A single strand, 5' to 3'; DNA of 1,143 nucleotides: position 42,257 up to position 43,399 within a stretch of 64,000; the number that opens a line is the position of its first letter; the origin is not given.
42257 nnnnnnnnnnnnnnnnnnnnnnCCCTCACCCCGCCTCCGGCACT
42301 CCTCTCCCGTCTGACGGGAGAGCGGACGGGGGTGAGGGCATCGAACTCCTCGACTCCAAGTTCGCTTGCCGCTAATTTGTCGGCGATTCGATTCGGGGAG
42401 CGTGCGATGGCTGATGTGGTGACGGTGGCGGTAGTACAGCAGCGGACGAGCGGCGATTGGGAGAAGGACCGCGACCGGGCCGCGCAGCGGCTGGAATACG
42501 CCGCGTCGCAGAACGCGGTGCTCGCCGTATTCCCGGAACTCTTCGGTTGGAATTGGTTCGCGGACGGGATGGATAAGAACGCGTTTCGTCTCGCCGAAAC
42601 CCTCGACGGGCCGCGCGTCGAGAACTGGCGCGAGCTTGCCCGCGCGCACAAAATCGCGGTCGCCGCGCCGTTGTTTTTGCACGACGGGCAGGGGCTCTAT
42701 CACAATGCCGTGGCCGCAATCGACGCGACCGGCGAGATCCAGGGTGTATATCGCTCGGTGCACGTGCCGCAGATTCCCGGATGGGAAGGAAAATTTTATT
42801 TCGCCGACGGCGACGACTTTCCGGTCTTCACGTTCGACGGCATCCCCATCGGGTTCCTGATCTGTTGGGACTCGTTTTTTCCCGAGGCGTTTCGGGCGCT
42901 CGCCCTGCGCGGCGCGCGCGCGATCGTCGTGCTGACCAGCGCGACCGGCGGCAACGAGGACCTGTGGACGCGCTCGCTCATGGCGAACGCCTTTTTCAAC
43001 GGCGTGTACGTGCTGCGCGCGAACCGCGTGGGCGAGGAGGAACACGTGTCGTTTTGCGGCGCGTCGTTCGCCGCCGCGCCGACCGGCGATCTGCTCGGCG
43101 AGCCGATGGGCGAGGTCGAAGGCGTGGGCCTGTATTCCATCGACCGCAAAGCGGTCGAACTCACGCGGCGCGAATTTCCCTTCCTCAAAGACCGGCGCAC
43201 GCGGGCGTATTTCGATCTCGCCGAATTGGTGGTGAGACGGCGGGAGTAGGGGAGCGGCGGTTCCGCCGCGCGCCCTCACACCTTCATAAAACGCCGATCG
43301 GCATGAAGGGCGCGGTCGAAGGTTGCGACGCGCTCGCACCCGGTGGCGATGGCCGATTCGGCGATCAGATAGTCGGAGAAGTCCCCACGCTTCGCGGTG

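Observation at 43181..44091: vapBC toxin-antitoxin cassette bounded by 45-60 bp direct repeats that duplicate the 3' coding end of the adjacent CN-hydrolase gene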

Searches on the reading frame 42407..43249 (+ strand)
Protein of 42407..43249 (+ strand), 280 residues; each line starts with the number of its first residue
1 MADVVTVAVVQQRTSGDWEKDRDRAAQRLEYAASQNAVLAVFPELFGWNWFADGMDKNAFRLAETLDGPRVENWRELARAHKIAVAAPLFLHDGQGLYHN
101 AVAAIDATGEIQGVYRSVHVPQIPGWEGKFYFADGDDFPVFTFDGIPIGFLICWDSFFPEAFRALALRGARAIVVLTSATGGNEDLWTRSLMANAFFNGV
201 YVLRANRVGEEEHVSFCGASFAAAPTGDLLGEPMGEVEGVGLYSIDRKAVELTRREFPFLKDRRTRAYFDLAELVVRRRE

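Call 6: search_protein_families(library=pfam, proteins=[window:42407-43249:+])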
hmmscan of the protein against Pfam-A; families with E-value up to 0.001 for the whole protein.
window:42407-43249:+ (280 aa): 1 family
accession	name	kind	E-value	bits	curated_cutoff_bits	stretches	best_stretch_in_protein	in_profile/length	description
PF00795.27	CN_hydrolase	-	1.2e-44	153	23.2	1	6-255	1-256/256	Carbon-nitrogen hydrolase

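Call 8: find_homologous_proteins(query=window:42407-43249:+)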
Query window:42407-43249:+ (280 aa): 2156 proteins with E <= 0.001 among 8000 candidates; the best 120 are listed.
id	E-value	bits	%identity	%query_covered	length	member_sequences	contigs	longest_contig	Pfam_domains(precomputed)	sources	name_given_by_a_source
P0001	2.4e-176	603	94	100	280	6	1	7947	PF00795.28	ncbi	-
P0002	7.5e-134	463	70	100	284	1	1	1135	PF00795.28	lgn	-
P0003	1.1e-132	459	70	99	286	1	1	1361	PF00795.28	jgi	jgi:N-carbamoylputrescine amidase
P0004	5.5e-129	447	69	100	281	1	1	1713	PF00795.28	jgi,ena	-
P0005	2.0e-126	439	67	100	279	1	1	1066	PF00795.28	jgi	jgi:N-carbamoylputrescine amidase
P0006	6.5e-124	431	66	100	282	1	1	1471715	PF00795.28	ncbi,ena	-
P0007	2.2e-123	429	67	99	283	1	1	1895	PF00795.28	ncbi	-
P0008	2.3e-121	422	65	100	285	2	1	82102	PF00795.28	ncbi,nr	ncbi:MAG: hypothetical protein H6683_06240 [Deltaproteobacteria bacterium]|nr:hypothetical protein [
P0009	5.9e-119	414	62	100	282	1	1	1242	PF00795.28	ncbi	-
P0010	4.2e-117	408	65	98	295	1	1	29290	PF00795.28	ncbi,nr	ncbi:acyltransferase [bacterium]|nr:acyltransferase [bacterium]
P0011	9.7e-117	407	63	100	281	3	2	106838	PF00795.28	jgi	jgi:predicted amidohydrolase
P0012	2.0e-108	380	59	98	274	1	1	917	PF00795.28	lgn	-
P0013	4.8e-91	323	73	67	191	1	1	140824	PF00795.28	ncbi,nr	ncbi:MAG: hypothetical protein M5R36_09695 [Deltaproteobacteria bacterium]|nr:hypothetical protein [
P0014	1.3e-78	282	47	99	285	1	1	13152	PF00795.28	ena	-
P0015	1.5e-51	193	40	98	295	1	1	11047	PF00795.28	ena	-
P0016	4.3e-50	188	42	97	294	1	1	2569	PF00795.28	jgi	-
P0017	7.0e-50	188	40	97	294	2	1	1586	PF00795.28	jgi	jgi:N-carbamoylputrescine amidase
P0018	1.1e-49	187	41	95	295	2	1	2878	PF00795.28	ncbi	ncbi:MAG: carbon-nitrogen hydrolase [Deltaproteobacteria bacterium]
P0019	4.5e-49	185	42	97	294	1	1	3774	PF00795.28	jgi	jgi:N-carbamoylputrescine amidase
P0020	1.2e-48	184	40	97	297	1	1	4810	PF00795.28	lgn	-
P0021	1.4e-48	183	40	97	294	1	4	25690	PF00795.28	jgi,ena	jgi:N-carbamoylputrescine amidase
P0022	1.8e-48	183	40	97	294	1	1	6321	PF00795.28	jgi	jgi:N-carbamoylputrescine amidase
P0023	2.0e-48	183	40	97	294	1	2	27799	PF00795.28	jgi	jgi:N-carbamoylputrescine amidase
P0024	2.5e-48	183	40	97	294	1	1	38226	PF00795.28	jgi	jgi:N-carbamoylputrescine amidase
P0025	2.8e-48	182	39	95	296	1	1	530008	PF00795.28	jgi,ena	-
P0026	2.8e-48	182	39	95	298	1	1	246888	PF00795.28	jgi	jgi:N-carbamoylputrescine amidase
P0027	2.8e-48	182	40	94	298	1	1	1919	PF00795.28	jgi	jgi:N-carbamoylputrescine amidase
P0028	4.7e-48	182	38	99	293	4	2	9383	PF00795.28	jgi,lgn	jgi:N-carbamoylputrescine amidase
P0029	4.8e-48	182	39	95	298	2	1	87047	PF00795.28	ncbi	ncbi:MAG: carbon-nitrogen hydrolase [Blastocatellia bacterium]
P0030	5.7e-48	181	39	95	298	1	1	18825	PF00795.28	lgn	-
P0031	6.4e-48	181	40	95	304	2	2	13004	PF00795.28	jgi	jgi:N-carbamoylputrescine amidase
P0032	6.5e-48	181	39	95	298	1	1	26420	PF00795.28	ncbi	ncbi:MAG: N-carbamoylputrescine amidase [Blastocatellia bacterium]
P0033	6.5e-48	181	39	97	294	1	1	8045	PF00795.28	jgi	jgi:N-carbamoylputrescine amidase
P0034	6.7e-48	181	39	95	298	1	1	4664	PF00795.28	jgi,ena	-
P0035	6.9e-48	181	38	96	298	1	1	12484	PF00795.28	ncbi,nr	ncbi:N-carbamoyl-D-amino acid hydrolase [bacterium HR36]|nr:N-carbamoyl-D-amino acid hydrolase [bact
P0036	7.3e-48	181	39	95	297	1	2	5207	PF00795.28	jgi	jgi:N-carbamoylputrescine amidase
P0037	7.3e-48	181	38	96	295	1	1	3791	PF00795.28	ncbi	-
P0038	7.5e-48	181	39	95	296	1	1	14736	PF00795.28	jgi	jgi:N-carbamoylputrescine amidase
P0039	8.8e-48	181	37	97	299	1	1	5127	PF00795.28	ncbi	ncbi:MAG: carbon-nitrogen hydrolase [Terriglobia bacterium]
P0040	9.7e-48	181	39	96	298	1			PF00795.28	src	-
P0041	1.2e-47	180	38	94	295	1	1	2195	PF00795.28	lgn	-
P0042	1.2e-47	180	39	96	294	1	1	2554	PF00795.28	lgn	-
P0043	1.2e-47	180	38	95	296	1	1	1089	PF00795.28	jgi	jgi:N-carbamoylputrescine amidase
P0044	1.3e-47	180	40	95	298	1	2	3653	PF00795.28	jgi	jgi:N-carbamoylputrescine amidase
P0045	1.3e-47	180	38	95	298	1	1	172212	PF00795.28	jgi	jgi:N-carbamoylputrescine amidase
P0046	1.8e-47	180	39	95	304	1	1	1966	PF00795.28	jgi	jgi:N-carbamoylputrescine amidase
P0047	1.9e-47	180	40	99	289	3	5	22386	PF00795.28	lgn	-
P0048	2.0e-47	180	38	95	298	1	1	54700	PF00795.28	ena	-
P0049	2.0e-47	180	38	95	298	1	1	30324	PF00795.28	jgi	-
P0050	3.0e-47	179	39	95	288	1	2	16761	PF00795.28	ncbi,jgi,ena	-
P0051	3.3e-47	179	40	96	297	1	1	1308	PF00795.28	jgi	jgi:N-carbamoylputrescine amidase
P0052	3.8e-47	179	39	96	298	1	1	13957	PF00795.28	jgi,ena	-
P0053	4.1e-47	179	39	95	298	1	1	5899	PF00795.28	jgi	jgi:N-carbamoylputrescine amidase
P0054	4.2e-47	179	38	95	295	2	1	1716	PF00795.28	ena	-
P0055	4.7e-47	178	38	95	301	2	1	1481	PF00795.28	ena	-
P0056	4.7e-47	178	38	97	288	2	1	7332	PF00795.28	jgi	-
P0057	5.1e-47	178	39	97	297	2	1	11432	PF00795.28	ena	-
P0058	5.2e-47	178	37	95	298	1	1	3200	PF00795.28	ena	-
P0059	5.4e-47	178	36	96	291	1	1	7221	PF00795.28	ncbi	-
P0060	5.8e-47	178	38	95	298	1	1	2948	PF00795.28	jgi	jgi:N-carbamoylputrescine amidase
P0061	6.3e-47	178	39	97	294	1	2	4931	PF00795.28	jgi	jgi:N-carbamoylputrescine amidase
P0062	6.4e-47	178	39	94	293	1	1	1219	PF00795.28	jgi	-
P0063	6.7e-47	178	38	98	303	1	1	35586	PF00795.28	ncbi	-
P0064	7.1e-47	178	38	95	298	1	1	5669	PF00795.28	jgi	jgi:N-carbamoylputrescine amidase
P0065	7.5e-47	178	39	95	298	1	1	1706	PF00795.28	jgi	jgi:N-carbamoylputrescine amidase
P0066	7.8e-47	178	39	96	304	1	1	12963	PF00795.28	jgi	-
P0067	8.9e-47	177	39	94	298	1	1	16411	PF00795.28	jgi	jgi:N-carbamoylputrescine amidase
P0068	1.1e-46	177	39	95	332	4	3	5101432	PF00795.28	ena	-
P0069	1.4e-46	177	38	97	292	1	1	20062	PF00795.28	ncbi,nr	ncbi:MAG: carbon-nitrogen hydrolase [Abditibacteriales bacterium]|nr:carbon-nitrogen hydrolase [Abdi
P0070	1.6e-46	177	38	95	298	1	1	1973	PF00795.28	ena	-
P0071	1.6e-46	177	41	85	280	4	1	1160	PF00795.28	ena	-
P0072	1.8e-46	176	38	95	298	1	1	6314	PF00795.28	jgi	jgi:N-carbamoylputrescine amidase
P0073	2.1e-46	176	41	94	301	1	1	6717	PF00795.28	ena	-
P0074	2.1e-46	176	40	92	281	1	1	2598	PF00795.28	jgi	-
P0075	2.2e-46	176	38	96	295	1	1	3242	PF00795.28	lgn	-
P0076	2.3e-46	176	38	95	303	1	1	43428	PF00795.28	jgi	jgi:N-carbamoylputrescine amidase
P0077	2.4e-46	176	38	95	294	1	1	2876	PF00795.28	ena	-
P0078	2.7e-46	176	38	94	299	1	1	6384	PF00795.28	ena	-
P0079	2.7e-46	176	39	98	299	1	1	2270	PF00795.28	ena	-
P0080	2.8e-46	176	38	94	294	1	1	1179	PF00795.28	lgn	-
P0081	2.9e-46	176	38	95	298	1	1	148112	PF00795.28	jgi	jgi:N-carbamoylputrescine amidase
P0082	2.9e-46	176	38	94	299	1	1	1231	PF00795.28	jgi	jgi:N-carbamoylputrescine amidase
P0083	2.9e-46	176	39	95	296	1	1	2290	PF00795.28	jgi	jgi:N-carbamoylputrescine amidase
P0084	3.1e-46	176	37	97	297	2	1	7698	PF00795.28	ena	-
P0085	3.4e-46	176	38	97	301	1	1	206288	PF00795.28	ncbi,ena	-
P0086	4.2e-46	175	38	95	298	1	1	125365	PF00795.28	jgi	jgi:N-carbamoylputrescine amidase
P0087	4.5e-46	175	38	94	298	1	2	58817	PF00795.28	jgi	jgi:N-carbamoylputrescine amidase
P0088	4.8e-46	175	39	94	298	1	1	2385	PF00795.28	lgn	-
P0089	5.0e-46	175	39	97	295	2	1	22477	PF00795.28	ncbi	ncbi:MAG: carbon-nitrogen hydrolase [Terriglobia bacterium]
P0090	5.9e-46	175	38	94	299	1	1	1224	PF00795.28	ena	-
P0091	5.9e-46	175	38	95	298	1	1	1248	PF00795.28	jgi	jgi:N-carbamoylputrescine amidase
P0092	6.0e-46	175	39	95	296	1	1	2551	PF00795.28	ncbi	-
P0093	6.0e-46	175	38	95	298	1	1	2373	PF00795.28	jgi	jgi:N-carbamoylputrescine amidase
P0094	6.1e-46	175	38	98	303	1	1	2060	PF00795.28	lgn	-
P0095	6.1e-46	175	38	96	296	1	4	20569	PF00795.28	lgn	-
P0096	6.9e-46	175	38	97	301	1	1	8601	PF00795.28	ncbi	-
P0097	7.0e-46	175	38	94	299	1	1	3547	PF00795.28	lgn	-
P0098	7.0e-46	175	39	95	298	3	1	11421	PF00795.28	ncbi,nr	ncbi:MAG TPA: carbon-nitrogen hydrolase [Blastocatellia bacterium]|nr:carbon-nitrogen hydrolase [Bla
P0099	7.0e-46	175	39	96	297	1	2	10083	PF00795.28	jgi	jgi:N-carbamoylputrescine amidase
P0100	7.2e-46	175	39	95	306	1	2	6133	PF00795.28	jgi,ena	-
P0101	7.4e-46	174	35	98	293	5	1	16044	PF00795.28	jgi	-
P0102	8.3e-46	174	39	94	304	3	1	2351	PF00795.28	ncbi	-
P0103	8.7e-46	174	35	98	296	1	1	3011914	PF00795.28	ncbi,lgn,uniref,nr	ncbi:carbon-nitrogen hydrolase [Nitrospina watsonii]|uniref:N-carbamoylputrescine amidase n=1 Tax=Ni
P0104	9.0e-46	174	36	94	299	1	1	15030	PF00795.28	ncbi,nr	ncbi:MAG TPA: carbon-nitrogen hydrolase [Blastocatellia bacterium]|nr:carbon-nitrogen hydrolase [Bla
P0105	9.6e-46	174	38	95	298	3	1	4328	PF00795.28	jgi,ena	-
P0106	1.1e-45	174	38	94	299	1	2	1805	PF00795.28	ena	-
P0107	1.1e-45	174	40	94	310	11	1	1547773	PF00795.28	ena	-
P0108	1.1e-45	174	37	96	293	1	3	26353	PF00795.28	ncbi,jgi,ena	ncbi:MAG: carbon-nitrogen hydrolase [Bryobacteraceae bacterium]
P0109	1.1e-45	174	37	95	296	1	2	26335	PF00795.28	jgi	jgi:N-carbamoylputrescine amidase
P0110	1.1e-45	174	37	95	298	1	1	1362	PF00795.28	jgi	jgi:N-carbamoylputrescine amidase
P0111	1.1e-45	174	40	94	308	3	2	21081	PF00795.28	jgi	jgi:N-carbamoylputrescine amidase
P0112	1.3e-45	174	36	94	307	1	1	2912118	PF00795.28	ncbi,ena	-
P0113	1.3e-45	174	39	95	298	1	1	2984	PF00795.28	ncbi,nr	ncbi:MAG TPA: carbon-nitrogen hydrolase [Blastocatellia bacterium]|nr:carbon-nitrogen hydrolase [Bla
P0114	1.4e-45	174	36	97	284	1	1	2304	PF00795.28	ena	-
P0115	1.6e-45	173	38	94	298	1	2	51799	PF00795.28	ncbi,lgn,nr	ncbi:MAG TPA: carbon-nitrogen hydrolase [Blastocatellia bacterium]|nr:carbon-nitrogen hydrolase [Bla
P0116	1.6e-45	173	38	97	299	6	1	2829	PF00795.28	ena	-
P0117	1.7e-45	173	38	96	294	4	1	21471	PF00795.28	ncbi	-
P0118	1.7e-45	173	35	95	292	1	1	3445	PF00795.28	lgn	-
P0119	1.8e-45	173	38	95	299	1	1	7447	PF00795.28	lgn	-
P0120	1.8e-45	173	37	95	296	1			PF00795.28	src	-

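Call 10: find_encoding_contigs(protein=P0001, flank=6000, max_places=6)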
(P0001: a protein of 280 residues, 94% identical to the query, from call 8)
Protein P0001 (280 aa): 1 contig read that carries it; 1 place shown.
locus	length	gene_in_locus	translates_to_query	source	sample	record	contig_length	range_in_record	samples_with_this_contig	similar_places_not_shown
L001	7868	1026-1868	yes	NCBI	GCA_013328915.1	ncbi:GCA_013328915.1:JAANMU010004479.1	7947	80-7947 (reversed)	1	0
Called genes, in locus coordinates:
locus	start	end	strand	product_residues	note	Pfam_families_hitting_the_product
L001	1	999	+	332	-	?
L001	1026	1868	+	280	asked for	PF00795:CN_hydrolase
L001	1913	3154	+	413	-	-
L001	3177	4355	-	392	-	PF04616:Glyco_hydro_43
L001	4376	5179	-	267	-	PF10370:Rv2993c-like_N, PF01557:FAA_hydrolase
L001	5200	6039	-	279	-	PF01113:DapB_N, PF05173:DapB_C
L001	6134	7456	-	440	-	PF10396:TrmE_N, PF12631:MnmE_helical, PF00350:Dynamin_N (faint), PF01926:MMR_HSR1, PF02421:FeoB_N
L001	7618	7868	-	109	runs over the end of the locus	?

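Call 11: find_encoding_contigs(protein=window:42407-43249:+, flank=6000, max_places=6)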
Protein window:42407-43249:+ (280 aa): no gene with exactly this product is on record in the collection.

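Call 14: find_related_loci(query=A2, collection=genome_contigs, flank=7000)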
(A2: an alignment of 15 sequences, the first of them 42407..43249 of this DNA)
Query A2 (280 aa) in genome_contigs; peptide patterns used: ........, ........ (x = any residue, [..] = any of these).
395 stretches matched a pattern; 318 encode a relative of the query (tblastn E <= 1e-3); the best 80 are kept; 80 distinct loci.
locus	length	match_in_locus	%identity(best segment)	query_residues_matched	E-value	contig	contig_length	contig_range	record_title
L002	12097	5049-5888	95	1-280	3e-180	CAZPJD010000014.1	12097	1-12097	MAG TPA_asm: uncultured bacterium isolate binchicken_co200_86 genome assembly, contig: k141_942260, whole genome shotgun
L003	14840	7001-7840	66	1-280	5e-127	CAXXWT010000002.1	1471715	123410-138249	MAG: bacterium isolate 2a80452e-9f24-40d4-98e6-f858f42e08c7 genome assembly, contig: contig_2, whole genome shotgun sequ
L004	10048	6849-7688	65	1-280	4e-125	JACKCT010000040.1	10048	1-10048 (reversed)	MAG: Deltaproteobacteria bacterium isolate HK-STAS-FEN-2 HK-STAS-FEN-2_40, whole genome shotgun sequence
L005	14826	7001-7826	73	3-277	1e-110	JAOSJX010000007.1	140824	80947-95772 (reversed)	MAG: Deltaproteobacteria bacterium isolate FR_14 FR-FEN-1099-1_s15, whole genome shotgun sequence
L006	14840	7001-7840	62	1-280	1e-119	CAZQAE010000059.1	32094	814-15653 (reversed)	MAG TPA_asm: uncultured bacterium isolate SRP191223_co1_360 genome assembly, contig: NODE_1054_length_32094_cov_7.425357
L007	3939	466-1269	43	4-271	9e-76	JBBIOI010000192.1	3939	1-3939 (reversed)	MAG: Deltaproteobacteria bacterium isolate TCS170221_bin_276 NODE_20080_length_3939_cov_3.66553, whole genome shotgun se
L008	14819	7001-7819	44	2-273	2e-75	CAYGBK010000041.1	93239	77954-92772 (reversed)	MAG TPA_asm: uncultured Thermodesulfobacteriota bacterium isolate ERP108616_co1_309 genome assembly, contig: k119_210618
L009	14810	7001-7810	42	3-271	5e-72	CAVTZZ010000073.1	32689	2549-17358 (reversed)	MAG: uncultured delta proteobacterium isolate MFD04408.bin.2.108 genome assembly, contig: contig_74118, whole genome sho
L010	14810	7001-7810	45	4-273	1e-71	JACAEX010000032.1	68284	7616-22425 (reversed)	MAG: Syntrophaceae bacterium isolate L.E.D.62 k119_918448, whole genome shotgun sequence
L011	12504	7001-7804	42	4-271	1e-71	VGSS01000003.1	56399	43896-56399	MAG: Deltaproteobacteria bacterium isolate K_DeepCast_250m_m2_302 K_DeepCast_250m_m2_302_Ga0194125_10000711, whole genom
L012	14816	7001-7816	43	2-272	3e-71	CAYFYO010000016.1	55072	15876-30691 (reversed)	MAG TPA_asm: uncultured Thermodesulfobacteriota bacterium isolate ERP108616_co2_127 genome assembly, contig: NODE_579_le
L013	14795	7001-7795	44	4-268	3e-70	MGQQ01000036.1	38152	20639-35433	MAG: Deltaproteobacteria bacterium RBG_16_49_23 RBG_16_scaffold_1579, whole genome shotgun sequence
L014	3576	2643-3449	44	4-271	3e-70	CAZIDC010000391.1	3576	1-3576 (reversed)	MAG TPA_asm: uncultured Syntrophaceae bacterium isolate SRP080215_co1_117 genome assembly, contig: NODE_61269_length_357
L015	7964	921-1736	43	4-275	1e-69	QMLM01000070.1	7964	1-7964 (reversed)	MAG: Deltaproteobacteria bacterium isolate B11_G15 B11_Guay15_scaffold_03060, whole genome shotgun sequence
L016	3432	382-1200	42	1-273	7e-70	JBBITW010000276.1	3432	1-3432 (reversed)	MAG: Deltaproteobacteria bacterium isolate RSS170216_bin_405 NODE_24316_length_3432_cov_5.599052, whole genome shotgun s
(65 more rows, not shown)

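Call 30: list_cluster_members(proteins=[P0001, P0121])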
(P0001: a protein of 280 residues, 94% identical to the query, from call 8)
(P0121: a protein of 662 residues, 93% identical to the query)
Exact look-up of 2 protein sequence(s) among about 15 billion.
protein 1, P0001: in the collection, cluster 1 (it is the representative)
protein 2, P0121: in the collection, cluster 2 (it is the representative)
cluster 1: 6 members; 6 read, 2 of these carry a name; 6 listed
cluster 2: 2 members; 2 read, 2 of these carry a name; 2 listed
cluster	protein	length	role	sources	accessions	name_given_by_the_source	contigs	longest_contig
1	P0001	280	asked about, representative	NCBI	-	-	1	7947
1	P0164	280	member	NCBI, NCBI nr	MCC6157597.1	MAG: hypothetical protein IT350_06050 [Deltaproteobacteria bacterium] | hypothetical protein [Deltaproteobacteria bacterium]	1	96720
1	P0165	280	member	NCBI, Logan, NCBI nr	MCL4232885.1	MAG: hypothetical protein KJ042_00020 [Deltaproteobacteria bacterium] | hypothetical protein [Deltaproteobacteria bacterium]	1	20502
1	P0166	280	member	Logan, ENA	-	-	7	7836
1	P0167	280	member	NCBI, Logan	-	-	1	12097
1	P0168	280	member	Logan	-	-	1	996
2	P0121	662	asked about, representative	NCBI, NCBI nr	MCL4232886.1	MAG: hypothetical protein KJ042_00025 [Deltaproteobacteria bacterium] | hypothetical protein [Deltaproteobacteria bacterium]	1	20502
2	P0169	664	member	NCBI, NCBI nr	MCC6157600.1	MAG: hypothetical protein IT350_06065 [Deltaproteobacteria bacterium] | hypothetical protein [Deltaproteobacteria bacterium]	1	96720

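Call 31: find_encoding_contigs(protein=P0164, flank=6000, max_places=4)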
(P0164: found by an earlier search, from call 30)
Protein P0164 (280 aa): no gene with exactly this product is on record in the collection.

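Call 32: find_encoding_contigs(protein=P0166, flank=6000, max_places=8)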
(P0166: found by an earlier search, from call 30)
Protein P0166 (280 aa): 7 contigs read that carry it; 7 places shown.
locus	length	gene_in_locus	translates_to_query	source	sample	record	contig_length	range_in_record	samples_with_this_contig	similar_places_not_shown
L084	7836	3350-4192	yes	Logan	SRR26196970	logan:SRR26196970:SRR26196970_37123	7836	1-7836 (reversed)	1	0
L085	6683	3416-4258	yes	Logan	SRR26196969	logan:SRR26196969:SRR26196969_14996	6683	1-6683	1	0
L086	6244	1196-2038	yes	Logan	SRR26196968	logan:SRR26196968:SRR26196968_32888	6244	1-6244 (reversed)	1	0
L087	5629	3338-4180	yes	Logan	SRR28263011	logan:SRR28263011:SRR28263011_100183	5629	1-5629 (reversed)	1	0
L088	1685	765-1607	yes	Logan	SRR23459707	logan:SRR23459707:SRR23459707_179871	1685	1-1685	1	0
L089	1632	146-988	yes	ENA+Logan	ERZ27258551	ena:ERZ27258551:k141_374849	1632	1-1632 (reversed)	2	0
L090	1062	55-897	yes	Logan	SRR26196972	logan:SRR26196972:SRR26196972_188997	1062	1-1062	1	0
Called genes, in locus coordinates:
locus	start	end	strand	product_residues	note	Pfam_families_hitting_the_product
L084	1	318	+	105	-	?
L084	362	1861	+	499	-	PF00501:AMP-binding (weak)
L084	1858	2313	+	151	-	PF03652:RuvX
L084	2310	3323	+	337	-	PF02618:YceG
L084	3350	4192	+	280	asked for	PF00795:CN_hydrolase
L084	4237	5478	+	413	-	-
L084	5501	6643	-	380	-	PF04616:Glyco_hydro_43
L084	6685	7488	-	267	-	PF10370:Rv2993c-like_N, PF01557:FAA_hydrolase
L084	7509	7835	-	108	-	?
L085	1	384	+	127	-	?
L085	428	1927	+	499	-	PF00501:AMP-binding (weak)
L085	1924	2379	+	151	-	PF03652:RuvX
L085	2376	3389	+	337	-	PF02618:YceG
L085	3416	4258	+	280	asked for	PF00795:CN_hydrolase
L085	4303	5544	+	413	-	-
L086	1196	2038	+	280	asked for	PF00795:CN_hydrolase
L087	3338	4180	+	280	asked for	PF00795:CN_hydrolase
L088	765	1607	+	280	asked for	PF00795:CN_hydrolase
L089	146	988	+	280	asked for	PF00795:CN_hydrolase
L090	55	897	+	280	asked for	PF00795:CN_hydrolase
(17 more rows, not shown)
